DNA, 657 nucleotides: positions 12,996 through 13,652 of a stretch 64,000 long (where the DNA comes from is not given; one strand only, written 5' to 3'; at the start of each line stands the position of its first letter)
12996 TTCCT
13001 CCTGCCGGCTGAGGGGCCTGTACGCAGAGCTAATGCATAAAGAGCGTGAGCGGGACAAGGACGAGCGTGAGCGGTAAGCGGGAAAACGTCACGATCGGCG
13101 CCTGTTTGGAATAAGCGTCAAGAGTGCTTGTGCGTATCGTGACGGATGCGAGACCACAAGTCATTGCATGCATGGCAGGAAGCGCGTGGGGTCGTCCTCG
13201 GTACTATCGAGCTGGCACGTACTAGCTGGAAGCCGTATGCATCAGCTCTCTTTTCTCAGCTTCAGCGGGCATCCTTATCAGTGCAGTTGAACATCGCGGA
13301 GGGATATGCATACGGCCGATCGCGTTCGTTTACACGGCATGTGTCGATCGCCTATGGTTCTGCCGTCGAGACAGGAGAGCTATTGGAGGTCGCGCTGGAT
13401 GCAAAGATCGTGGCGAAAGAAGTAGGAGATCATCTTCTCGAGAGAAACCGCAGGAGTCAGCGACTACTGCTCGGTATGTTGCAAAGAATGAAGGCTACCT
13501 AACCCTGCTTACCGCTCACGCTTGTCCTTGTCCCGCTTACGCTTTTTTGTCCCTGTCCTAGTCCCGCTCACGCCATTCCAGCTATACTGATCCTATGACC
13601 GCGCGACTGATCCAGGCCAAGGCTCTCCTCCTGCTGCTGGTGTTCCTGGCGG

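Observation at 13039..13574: Four-helix-bundle (rRNA-IVS / Avd-like) ORF in the loop of a ~40-bp hairpin built from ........-type units, located outside rRNA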

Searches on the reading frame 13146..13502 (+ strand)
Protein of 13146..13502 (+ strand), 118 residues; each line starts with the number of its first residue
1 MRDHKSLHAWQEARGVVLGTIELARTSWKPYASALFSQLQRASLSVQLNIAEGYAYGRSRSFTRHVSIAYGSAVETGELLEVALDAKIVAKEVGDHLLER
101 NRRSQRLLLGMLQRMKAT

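Call 6: search_protein_families(library=pfam, proteins=[window:13146-13502:+], max_evalue=0.01)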
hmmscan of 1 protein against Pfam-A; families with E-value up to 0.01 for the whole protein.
window:13146-13502:+ (118 aa): 1 family
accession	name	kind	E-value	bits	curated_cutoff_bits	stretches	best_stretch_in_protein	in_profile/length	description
PF05635.17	23S_rRNA_IVP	-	4.4e-19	69.1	33.8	1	6-108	2-104/106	23S rRNA-intervening sequence protein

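Call 7: search_protein_families(library=ncbifam, proteins=[window:13146-13502:+], max_evalue=0.01)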
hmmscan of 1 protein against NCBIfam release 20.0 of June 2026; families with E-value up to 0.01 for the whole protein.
window:13146-13502:+ (118 aa): 3 families
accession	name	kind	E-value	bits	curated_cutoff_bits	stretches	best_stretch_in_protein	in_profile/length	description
TIGR02436.1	TIGR02436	subfamily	1.9e-18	66.6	24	1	10-115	2-108/109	four helix bundle protein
NF008911.0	PRK12275.1-2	subfamily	3e-14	53.5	137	1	1-117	1-117/118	hypothetical protein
NF008912.0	PRK12275.1-6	subfamily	1.6e-11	44.3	124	1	4-116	3-112/117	hypothetical protein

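Call 17: find_homologous_proteins(query=window:13146-13499:+, max_evalue=0.001)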
Query window:13146-13499:+ (118 aa): 1262 proteins with E <= 0.001 among 1286 candidates; the best 120 are listed.
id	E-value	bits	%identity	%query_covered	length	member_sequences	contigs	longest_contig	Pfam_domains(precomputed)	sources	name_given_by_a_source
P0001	6.2e-65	234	93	99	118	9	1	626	PF05635.18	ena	-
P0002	1.5e-62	226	91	99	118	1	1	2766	PF05635.18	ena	-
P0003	3.1e-60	219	89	98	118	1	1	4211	PF05635.18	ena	-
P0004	7.9e-58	211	86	89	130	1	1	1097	PF05635.18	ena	-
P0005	1.1e-57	210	82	99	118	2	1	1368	PF05635.18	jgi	-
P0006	2.0e-57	210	83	99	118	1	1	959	PF05635.18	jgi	jgi:four helix bundle protein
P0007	6.2e-57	208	82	99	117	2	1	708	PF05635.18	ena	-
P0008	6.3e-57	208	86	89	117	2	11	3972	PF05635.18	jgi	jgi:four helix bundle protein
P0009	6.9e-57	208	85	89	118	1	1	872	PF05635.18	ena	-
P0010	6.9e-57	208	85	89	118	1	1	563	PF05635.18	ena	-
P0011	8.4e-57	208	86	86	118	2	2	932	PF05635.18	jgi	jgi:four helix bundle protein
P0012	1.5e-56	207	82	99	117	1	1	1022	PF05635.18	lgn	-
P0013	1.7e-56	207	86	89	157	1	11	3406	PF05635.18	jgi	jgi:four helix bundle protein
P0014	2.0e-56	206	85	89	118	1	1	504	PF05635.18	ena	-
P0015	4.2e-56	205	84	89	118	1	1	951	PF05635.18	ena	-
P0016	4.5e-56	205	84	97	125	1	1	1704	PF05635.18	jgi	jgi:four helix bundle protein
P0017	9.2e-56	204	83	89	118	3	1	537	PF05635.18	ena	-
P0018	3.4e-55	202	84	89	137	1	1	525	PF05635.18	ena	-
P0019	3.7e-55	202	82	97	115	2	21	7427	PF05635.18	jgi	jgi:four helix bundle protein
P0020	5.0e-55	202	80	99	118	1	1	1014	PF05635.18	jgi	jgi:four helix bundle protein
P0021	6.2e-55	202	82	99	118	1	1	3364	PF05635.18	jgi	jgi:four helix bundle protein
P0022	6.5e-55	202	84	97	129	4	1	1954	PF05635.18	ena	-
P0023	7.9e-55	201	81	99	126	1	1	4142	PF05635.18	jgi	jgi:four helix bundle protein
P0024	1.1e-54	201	82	97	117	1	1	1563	PF05635.18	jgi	jgi:four helix bundle protein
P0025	1.6e-54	200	82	97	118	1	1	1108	PF05635.18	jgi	jgi:four helix bundle protein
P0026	1.6e-54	200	81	100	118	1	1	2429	PF05635.18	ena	-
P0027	2.0e-54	200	82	89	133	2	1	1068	PF05635.18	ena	-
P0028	2.4e-54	200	80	89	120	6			PF05635.18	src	-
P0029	3.3e-54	199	81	98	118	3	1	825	PF05635.18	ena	-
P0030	3.7e-54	199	82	98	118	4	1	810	PF05635.18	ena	-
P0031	3.9e-54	199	81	97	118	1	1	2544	PF05635.18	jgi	jgi:four helix bundle protein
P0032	4.7e-54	199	80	99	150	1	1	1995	PF05635.18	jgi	jgi:four helix bundle protein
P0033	5.1e-54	199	78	100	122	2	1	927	PF05635.18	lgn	-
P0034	5.4e-54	199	81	99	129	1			PF05635.18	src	-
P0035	1.4e-53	197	77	100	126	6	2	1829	PF05635.18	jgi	jgi:four helix bundle protein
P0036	1.7e-53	197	79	86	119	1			PF05635.18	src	-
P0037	2.0e-53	197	82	97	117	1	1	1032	PF05635.18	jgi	jgi:four helix bundle protein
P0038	4.5e-53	196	79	98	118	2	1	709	PF05635.18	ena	-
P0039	5.8e-53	195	81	100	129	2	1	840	PF05635.18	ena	-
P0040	8.8e-53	195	77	98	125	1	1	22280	PF05635.18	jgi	jgi:four helix bundle protein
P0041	1.2e-52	194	81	89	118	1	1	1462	PF05635.18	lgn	-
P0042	2.0e-52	194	79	98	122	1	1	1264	PF05635.18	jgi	jgi:four helix bundle protein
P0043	2.2e-52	193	78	98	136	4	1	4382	PF05635.18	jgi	jgi:four helix bundle protein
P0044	3.4e-52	193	80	95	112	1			PF05635.18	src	-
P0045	3.7e-52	193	78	98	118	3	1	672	PF05635.18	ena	-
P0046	3.8e-52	193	81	100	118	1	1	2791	PF05635.18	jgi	jgi:four helix bundle protein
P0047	8.4e-52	192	79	97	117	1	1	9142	PF05635.18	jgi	jgi:four helix bundle protein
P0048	8.6e-52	191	76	99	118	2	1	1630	PF05635.18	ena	-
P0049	1.1e-51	191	79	99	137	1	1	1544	PF05635.18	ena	-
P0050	1.5e-51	191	78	100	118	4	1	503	PF05635.18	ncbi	-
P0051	1.9e-51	190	79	99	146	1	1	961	PF05635.18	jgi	jgi:four helix bundle protein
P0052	2.7e-51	190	78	98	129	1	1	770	PF05635.18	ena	-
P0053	4.4e-51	189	77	98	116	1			PF05635.18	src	-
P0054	6.8e-51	189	77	89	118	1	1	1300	PF05635.18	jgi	jgi:four helix bundle protein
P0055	7.6e-51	188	76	98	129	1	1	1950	PF05635.18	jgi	jgi:four helix bundle protein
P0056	8.0e-51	188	79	96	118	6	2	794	PF05635.18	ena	-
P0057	8.3e-51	188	80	96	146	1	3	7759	PF05635.18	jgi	jgi:four helix bundle protein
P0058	8.5e-51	188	81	96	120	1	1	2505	PF05635.18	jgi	jgi:four helix bundle protein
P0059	9.3e-51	188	81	82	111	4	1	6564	PF05635.18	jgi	jgi:four helix bundle protein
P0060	1.4e-50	188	80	97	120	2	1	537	PF05635.18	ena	-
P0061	1.9e-50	187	77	100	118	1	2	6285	PF05635.18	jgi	jgi:four helix bundle protein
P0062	2.1e-50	187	77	98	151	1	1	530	PF05635.18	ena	-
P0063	2.1e-50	187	78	96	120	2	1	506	PF05635.18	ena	-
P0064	2.7e-50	187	79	96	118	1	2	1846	PF05635.18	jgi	jgi:four helix bundle protein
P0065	2.8e-50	187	81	96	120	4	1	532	PF05635.18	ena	-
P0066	3.0e-50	187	77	96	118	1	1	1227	PF05635.18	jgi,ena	jgi:four helix bundle protein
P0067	3.1e-50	186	78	98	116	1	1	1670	PF05635.18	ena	-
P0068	4.2e-50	186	79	96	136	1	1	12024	PF05635.18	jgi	jgi:four helix bundle protein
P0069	4.8e-50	186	78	96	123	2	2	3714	PF05635.18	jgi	jgi:four helix bundle protein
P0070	4.8e-50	186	77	86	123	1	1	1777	PF05635.18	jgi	jgi:four helix bundle protein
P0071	4.9e-50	186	75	99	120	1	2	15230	PF05635.18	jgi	jgi:four helix bundle protein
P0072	4.9e-50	186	79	96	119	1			PF05635.18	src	-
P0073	5.0e-50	186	81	96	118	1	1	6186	PF05635.18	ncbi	ncbi:MAG: four helix bundle protein [Gemmatimonadales bacterium]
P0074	5.2e-50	186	79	96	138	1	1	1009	PF05635.18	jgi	jgi:four helix bundle protein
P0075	5.7e-50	186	79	89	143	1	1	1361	PF05635.18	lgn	-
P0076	6.5e-50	185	78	98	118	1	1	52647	PF05635.18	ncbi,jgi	jgi:four helix bundle protein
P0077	7.8e-50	185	78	96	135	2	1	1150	PF05635.18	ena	-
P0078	1.1e-49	185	77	99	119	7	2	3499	PF05635.18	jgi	jgi:four helix bundle protein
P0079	1.2e-49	185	78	92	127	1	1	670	PF05635.18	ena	-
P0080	1.4e-49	184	78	96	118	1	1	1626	PF05635.18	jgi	jgi:four helix bundle protein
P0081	1.4e-49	184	82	93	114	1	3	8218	PF05635.18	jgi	jgi:four helix bundle protein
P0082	1.9e-49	184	79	96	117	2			PF05635.18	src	-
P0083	1.9e-49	184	79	96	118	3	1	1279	PF05635.18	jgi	-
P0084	2.0e-49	184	76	96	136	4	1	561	PF05635.18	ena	-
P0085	2.0e-49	184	75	100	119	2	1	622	PF05635.18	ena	-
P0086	2.1e-49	184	83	90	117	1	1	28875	PF05635.18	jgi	jgi:four helix bundle protein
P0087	2.1e-49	184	79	96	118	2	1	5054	PF05635.18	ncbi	ncbi:MAG: four helix bundle protein [Gemmatimonadales bacterium]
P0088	3.0e-49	183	79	96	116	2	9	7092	PF05635.18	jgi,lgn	jgi:four helix bundle protein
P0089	3.0e-49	183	77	97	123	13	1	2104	PF05635.18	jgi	jgi:four helix bundle protein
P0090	3.0e-49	183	76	97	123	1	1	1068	PF05635.18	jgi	jgi:four helix bundle protein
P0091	3.0e-49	183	77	96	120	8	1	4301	PF05635.18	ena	-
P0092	3.5e-49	183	77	96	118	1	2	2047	PF05635.18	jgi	jgi:four helix bundle protein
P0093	4.8e-49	183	76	90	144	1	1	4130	PF05635.18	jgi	jgi:four helix bundle protein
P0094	5.1e-49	183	79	96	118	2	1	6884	PF05635.18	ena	-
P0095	5.1e-49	183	75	86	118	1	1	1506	PF05635.18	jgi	jgi:four helix bundle protein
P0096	6.3e-49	182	77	86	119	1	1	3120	PF05635.18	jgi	jgi:four helix bundle protein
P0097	7.8e-49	182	75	96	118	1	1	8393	PF05635.18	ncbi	ncbi:MAG TPA: four helix bundle protein [Gemmatimonadales bacterium]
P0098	8.3e-49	182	72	100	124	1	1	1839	PF05635.18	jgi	jgi:four helix bundle protein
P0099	9.5e-49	182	79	96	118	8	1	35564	PF05635.18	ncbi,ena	-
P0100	1.2e-48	181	77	99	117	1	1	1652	PF05635.18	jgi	jgi:four helix bundle protein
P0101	1.2e-48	181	77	97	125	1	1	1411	PF05635.18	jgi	jgi:four helix bundle protein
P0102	1.2e-48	181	78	96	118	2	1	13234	PF05635.18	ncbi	ncbi:MAG: four helix bundle protein [Gemmatimonadales bacterium]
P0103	1.2e-48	181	73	89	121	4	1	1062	PF05635.18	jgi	jgi:four helix bundle protein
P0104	1.4e-48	181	75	96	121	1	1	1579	PF05635.18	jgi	jgi:four helix bundle protein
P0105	2.0e-48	181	77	96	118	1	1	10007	PF05635.18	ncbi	ncbi:MAG: four helix bundle protein [Gemmatimonadales bacterium]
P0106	2.3e-48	180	76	96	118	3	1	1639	PF05635.18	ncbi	-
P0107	2.4e-48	180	77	96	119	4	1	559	PF05635.18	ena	-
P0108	2.5e-48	180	74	98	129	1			PF05635.18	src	-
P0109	3.1e-48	180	79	94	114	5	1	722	PF05635.18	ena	-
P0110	3.4e-48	180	75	86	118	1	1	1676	PF05635.18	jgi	jgi:four helix bundle protein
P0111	3.5e-48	180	77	96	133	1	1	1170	PF05635.18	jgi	jgi:four helix bundle protein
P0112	5.2e-48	179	74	99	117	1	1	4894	PF05635.18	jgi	jgi:four helix bundle protein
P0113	5.2e-48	179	79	96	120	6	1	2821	PF05635.18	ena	-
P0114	6.1e-48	179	76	96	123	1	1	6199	PF05635.18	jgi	jgi:four helix bundle protein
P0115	6.4e-48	179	73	97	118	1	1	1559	PF05635.18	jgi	jgi:four helix bundle protein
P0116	6.9e-48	179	77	97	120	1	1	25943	PF05635.18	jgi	jgi:four helix bundle protein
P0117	7.9e-48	179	78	96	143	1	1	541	PF05635.18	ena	-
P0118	9.5e-48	179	72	98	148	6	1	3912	PF05635.18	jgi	jgi:four helix bundle protein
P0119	1.0e-47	178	75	86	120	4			PF05635.18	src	-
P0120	1.1e-47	178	76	96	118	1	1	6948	PF05635.18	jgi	jgi:four helix bundle protein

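Call 18: find_related_loci(query=window:13146-13499:+, collection=genome_contigs, flank=6000)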
Query window:13146-13499:+ (118 aa) in genome_contigs; peptide patterns used: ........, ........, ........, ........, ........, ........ (x = any residue, [..] = any of these).
600 stretches matched a pattern (row limit reached: there are more); 72 encode a relative of the query (tblastn E <= 1e-3); 71 distinct loci.
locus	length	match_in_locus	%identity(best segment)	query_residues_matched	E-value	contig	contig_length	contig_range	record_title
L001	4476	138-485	79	1-116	7e-59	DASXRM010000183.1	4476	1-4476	MAG TPA_asm: Gemmatimonadales bacterium isolate SMAG_U4640 k141_2462820, whole genome shotgun sequence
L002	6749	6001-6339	79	1-113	5e-56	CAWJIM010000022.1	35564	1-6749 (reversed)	MAG: uncultured Gemmatimonadales bacterium isolate MFD05176.bin.2.210 genome assembly, contig: contig_44465, whole genom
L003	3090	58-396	78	1-113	2e-55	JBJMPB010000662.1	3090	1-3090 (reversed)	MAG: Gemmatimonadales bacterium isolate 12C16O_0h_50_P10_coass_bin_6 k141_1334017, whole genome shotgun sequence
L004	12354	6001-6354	74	1-118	8e-55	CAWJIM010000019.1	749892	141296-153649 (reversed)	MAG: uncultured Gemmatimonadales bacterium isolate MFD05176.bin.2.210 genome assembly, contig: contig_21209, whole genom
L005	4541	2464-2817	75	1-118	1e-54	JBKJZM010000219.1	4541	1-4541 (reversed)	MAG: Gemmatimonadales bacterium isolate swi_bin.243 S1Ck127_5708121_flag_0_multi_10.0000_len_4541, whole genome shotgun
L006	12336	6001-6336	75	1-112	6e-54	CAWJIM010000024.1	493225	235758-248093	MAG: uncultured Gemmatimonadales bacterium isolate MFD05176.bin.2.210 genome assembly, contig: contig_81521, whole genom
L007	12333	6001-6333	71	1-111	3e-49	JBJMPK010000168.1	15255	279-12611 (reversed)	MAG: Gemmatimonadales bacterium isolate H1_16_all_fractions_metab_conc_20_65_10 k255_3692254, whole genome shotgun seque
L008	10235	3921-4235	75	1-105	5e-49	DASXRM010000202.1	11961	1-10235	MAG TPA_asm: Gemmatimonadales bacterium isolate SMAG_U4640 k141_675262, whole genome shotgun sequence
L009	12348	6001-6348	66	1-116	1e-47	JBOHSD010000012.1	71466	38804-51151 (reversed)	MAG: Gemmatimonadales bacterium isolate SD8036_maxbin2.bin.21_sub NODE_106_length_71466_cov_2.601719, whole genome shotg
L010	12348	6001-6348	63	1-116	7e-46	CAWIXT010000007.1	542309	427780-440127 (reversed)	MAG: uncultured Gemmatimonadales bacterium isolate MFD05747.bin.2.224 genome assembly, contig: contig_375, whole genome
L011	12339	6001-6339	64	1-113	1e-45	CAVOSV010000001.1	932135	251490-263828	MAG: uncultured Gemmatimonadales bacterium isolate MFD00392.bin.1.1 genome assembly, contig: contig_325, whole genome sh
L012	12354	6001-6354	60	1-118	6e-45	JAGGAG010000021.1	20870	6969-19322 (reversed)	MAG: Gemmatimonadetes bacterium isolate CTSoil_084 scaffold_550, whole genome shotgun sequence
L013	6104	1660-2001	59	1-114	5e-43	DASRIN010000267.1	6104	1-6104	MAG TPA_asm: Gemmatimonadales bacterium isolate SMAG_U10111 k141_1924158, whole genome shotgun sequence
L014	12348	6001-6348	59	1-116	2e-41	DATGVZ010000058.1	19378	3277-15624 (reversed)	MAG TPA_asm: Gemmatimonadales bacterium isolate SMAG_U10569 k141_685568, whole genome shotgun sequence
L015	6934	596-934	55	1-113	1e-40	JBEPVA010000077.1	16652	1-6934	MAG: Gemmatimonadota bacterium isolate 22E.metabat2_refined.046 NODE_2961_length_16652_cov_6.856721, whole genome shotgu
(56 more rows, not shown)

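Call 35: search_solved_structures(query=window:13146-13499:+, max_evalue=0.01)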
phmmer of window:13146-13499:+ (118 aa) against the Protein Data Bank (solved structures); distinct sequences matched with E-value up to 0.01: 1.
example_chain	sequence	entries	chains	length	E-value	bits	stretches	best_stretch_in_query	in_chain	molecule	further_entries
2gsc_A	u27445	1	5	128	2.9e-06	30.6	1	2-84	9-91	Putative uncharacterized protein XCC0516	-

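Call 40: find_encoding_contigs(protein=window:13146-13502:+, flank=3000, max_places=10)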
Protein window:13146-13502:+ (118 aa): 2 contigs read that carry it; 2 places shown.
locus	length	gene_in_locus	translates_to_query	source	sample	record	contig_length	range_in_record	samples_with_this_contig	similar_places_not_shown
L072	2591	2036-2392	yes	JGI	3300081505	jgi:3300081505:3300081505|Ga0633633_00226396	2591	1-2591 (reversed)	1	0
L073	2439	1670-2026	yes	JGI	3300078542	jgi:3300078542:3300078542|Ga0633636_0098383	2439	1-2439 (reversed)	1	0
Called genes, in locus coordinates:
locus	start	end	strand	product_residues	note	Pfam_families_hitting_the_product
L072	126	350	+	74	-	-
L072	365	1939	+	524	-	PF01590:GAF, PF13185:GAF_2, PF13492:GAF_3, PF00512:HisKA, PF02518:HATPase_c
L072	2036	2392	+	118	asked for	PF05635:23S_rRNA_IVP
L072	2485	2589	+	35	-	?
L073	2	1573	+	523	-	?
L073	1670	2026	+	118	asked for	PF05635:23S_rRNA_IVP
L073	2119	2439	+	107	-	?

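Call 42: find_encoding_contigs(protein=P0002, flank=3000, max_places=6)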
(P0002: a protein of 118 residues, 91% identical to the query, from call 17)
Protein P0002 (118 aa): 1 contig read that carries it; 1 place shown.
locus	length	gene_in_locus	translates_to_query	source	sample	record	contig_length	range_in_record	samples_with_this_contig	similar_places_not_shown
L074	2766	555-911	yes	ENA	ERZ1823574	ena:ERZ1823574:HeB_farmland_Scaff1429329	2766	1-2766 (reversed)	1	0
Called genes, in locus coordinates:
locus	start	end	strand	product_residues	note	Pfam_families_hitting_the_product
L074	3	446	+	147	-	?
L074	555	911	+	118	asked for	PF05635:23S_rRNA_IVP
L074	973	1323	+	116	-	-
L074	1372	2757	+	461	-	-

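Call 43: find_encoding_contigs(protein=P0003, flank=3000, max_places=6)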
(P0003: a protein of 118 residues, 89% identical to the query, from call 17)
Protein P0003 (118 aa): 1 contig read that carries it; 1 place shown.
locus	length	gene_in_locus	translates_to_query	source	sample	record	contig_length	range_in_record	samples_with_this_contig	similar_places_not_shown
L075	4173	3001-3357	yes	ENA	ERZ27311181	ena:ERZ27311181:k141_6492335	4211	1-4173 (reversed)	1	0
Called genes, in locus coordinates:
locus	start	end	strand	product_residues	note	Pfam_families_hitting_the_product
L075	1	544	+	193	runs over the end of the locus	?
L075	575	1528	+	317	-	PF01039:Carboxyl_trans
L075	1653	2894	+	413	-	PF08245:Mur_ligase_M, PF02875:Mur_ligase_C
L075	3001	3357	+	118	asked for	PF05635:23S_rRNA_IVP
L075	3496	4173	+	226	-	?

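Call 44: find_encoding_contigs(protein=P0008, flank=3000, max_places=10)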
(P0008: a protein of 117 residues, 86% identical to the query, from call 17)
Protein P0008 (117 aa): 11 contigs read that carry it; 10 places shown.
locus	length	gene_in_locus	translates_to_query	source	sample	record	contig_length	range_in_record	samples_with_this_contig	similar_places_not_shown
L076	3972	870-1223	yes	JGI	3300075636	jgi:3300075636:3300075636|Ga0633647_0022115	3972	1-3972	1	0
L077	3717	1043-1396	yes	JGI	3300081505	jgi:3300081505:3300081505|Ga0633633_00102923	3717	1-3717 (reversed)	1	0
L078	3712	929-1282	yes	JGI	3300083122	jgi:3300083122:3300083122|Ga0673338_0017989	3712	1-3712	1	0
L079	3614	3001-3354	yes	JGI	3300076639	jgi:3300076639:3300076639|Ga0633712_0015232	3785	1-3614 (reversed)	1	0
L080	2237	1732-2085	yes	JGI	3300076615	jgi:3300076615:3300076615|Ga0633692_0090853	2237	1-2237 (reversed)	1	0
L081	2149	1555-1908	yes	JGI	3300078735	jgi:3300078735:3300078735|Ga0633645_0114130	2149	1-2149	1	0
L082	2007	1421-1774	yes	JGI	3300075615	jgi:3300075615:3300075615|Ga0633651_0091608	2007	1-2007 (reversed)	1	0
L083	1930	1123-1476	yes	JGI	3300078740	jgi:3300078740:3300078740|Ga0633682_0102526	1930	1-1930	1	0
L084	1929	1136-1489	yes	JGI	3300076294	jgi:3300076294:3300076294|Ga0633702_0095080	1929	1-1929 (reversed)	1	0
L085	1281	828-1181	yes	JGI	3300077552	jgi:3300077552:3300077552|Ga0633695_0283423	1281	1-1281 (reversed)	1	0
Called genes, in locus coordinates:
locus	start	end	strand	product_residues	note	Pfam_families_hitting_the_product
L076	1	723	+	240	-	?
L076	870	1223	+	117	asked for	PF05635:23S_rRNA_IVP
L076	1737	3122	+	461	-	-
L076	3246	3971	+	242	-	?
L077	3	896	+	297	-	?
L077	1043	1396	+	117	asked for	PF05635:23S_rRNA_IVP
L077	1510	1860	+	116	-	-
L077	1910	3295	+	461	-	-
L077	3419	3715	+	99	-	?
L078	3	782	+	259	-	?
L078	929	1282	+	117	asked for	PF05635:23S_rRNA_IVP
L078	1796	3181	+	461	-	-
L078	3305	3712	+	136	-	?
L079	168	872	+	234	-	PF00106:adh_short, PF08659:KR, PF23441:SDR (weak), PF13561:adh_short_C2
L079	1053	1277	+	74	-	-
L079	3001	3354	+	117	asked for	PF05635:23S_rRNA_IVP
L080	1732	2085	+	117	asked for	PF05635:23S_rRNA_IVP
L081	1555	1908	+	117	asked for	PF05635:23S_rRNA_IVP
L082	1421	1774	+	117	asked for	PF05635:23S_rRNA_IVP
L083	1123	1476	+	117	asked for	PF05635:23S_rRNA_IVP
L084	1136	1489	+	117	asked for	PF05635:23S_rRNA_IVP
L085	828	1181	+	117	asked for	PF05635:23S_rRNA_IVP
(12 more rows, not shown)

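Call 48: find_related_loci(query=A2, collection=metagenome_contigs, flank=1500)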
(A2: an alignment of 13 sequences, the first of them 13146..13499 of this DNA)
Query A2 (118 aa) in metagenome_contigs; peptide patterns used: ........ (x = any residue, [..] = any of these).
259 stretches matched a pattern; 197 encode a relative of the query (tblastn E <= 1e-3); the best 80 are kept; 80 distinct loci.
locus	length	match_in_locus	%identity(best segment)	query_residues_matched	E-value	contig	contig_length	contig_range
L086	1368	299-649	82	1-117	3e-68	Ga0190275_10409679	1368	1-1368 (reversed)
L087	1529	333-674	84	1-114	1e-65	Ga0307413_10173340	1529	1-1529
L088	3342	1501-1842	84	1-114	4e-63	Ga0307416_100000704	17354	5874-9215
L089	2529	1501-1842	82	1-114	2e-59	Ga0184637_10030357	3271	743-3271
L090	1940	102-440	80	1-113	5e-59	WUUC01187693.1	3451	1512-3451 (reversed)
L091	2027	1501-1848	77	1-116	8e-59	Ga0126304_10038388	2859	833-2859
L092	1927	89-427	79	1-113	2e-58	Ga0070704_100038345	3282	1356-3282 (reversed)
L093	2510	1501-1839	79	1-113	8e-58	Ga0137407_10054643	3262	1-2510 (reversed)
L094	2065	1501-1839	79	1-113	1e-57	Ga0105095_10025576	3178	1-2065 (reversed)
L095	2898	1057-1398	79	1-114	3e-57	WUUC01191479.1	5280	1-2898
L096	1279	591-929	79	1-113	2e-59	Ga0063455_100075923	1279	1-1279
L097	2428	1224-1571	77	1-116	1e-56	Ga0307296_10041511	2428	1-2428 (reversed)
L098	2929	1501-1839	74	1-113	3e-55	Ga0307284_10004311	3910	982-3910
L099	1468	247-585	77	1-113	4e-57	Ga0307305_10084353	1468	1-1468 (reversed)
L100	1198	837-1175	77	1-113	6e-58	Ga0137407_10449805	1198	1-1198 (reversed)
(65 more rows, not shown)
